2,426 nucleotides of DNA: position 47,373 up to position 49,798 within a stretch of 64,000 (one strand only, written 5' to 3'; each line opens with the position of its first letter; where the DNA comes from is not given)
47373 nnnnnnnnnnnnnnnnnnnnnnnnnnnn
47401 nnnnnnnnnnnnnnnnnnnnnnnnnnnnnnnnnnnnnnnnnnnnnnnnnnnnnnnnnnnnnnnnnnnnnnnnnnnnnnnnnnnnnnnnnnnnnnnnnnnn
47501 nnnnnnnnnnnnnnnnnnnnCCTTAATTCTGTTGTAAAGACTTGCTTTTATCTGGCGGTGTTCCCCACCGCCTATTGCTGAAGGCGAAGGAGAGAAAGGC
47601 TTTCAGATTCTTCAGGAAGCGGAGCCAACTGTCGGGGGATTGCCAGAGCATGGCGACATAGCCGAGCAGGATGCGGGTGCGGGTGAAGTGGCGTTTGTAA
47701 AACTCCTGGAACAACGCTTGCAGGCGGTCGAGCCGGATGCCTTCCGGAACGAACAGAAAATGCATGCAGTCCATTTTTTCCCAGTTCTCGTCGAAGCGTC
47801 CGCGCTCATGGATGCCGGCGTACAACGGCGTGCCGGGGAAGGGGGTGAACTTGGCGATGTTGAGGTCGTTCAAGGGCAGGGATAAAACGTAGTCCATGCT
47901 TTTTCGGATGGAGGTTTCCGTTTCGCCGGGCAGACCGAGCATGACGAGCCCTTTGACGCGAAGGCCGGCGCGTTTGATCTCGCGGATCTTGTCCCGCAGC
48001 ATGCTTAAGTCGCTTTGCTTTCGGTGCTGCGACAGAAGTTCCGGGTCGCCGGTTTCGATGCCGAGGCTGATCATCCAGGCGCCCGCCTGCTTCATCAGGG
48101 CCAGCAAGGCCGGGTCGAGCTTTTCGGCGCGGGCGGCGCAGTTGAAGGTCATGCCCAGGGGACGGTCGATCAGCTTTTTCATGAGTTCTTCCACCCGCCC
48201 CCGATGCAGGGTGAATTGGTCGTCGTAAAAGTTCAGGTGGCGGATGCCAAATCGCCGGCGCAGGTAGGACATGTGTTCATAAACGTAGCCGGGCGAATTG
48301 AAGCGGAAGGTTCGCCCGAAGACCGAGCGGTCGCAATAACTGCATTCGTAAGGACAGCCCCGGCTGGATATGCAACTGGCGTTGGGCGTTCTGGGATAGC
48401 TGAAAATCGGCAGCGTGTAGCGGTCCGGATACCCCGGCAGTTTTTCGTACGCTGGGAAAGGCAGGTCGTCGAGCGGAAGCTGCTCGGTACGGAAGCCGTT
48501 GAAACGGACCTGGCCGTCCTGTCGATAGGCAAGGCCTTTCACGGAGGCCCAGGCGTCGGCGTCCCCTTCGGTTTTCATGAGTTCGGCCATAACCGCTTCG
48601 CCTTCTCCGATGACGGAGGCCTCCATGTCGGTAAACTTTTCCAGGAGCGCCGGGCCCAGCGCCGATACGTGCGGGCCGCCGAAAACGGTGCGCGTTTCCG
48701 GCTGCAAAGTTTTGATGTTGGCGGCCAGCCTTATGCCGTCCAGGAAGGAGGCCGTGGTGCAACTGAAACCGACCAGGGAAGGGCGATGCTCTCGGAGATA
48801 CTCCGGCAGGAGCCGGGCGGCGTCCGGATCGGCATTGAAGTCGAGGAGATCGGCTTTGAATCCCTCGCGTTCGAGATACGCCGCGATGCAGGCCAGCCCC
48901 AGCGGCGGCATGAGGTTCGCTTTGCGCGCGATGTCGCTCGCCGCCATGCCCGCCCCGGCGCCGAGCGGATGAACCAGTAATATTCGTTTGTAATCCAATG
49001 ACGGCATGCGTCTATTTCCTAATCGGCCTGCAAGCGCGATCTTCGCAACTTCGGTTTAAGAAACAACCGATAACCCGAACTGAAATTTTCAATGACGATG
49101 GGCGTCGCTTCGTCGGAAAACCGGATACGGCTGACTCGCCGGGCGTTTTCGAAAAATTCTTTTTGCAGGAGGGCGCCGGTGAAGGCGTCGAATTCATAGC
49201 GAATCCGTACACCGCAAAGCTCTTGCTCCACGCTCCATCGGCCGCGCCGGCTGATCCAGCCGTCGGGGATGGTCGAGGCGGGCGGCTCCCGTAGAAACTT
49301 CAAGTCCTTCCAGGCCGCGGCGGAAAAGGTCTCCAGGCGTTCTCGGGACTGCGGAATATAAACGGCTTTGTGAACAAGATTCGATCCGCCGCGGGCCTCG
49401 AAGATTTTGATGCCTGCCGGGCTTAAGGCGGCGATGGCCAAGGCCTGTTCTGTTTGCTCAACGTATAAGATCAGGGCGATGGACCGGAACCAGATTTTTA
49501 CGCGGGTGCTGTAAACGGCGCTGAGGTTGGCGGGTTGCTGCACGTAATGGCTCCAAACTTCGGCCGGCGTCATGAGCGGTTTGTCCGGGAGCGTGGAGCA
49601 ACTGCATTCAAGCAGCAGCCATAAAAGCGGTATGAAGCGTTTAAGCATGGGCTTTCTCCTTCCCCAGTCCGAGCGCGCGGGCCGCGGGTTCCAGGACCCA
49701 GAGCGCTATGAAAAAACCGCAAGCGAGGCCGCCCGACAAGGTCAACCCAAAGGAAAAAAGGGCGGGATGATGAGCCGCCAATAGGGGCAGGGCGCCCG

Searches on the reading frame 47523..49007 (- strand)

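Call 92: search_protein_families(library=pfam, proteins=[window:47523-49007:-], max_evalue=0.001)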
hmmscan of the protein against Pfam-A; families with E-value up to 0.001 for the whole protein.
window:47523-49007:- (494 aa): 2 families
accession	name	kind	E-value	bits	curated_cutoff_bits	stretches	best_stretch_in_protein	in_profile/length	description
PF04055.27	Radical_SAM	-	2e-21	77.3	29.5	1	213-373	2-165/166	Radical SAM superfamily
PF02310.24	B12-binding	-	5.7e-20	71.8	32.1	1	30-143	9-120/121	B12 binding domain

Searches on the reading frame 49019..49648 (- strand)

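Call 92: search_protein_families(library=pfam, proteins=[window:49019-49648:-], max_evalue=0.001)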
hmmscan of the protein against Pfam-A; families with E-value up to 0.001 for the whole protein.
window:49019-49648:- (209 aa): 1 family
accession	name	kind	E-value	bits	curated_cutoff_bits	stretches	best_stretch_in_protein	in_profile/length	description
PF11659.14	DUF3261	-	9.9e-05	22.7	22.3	0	56-198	14-134/137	Protein of unknown function (DUF3261)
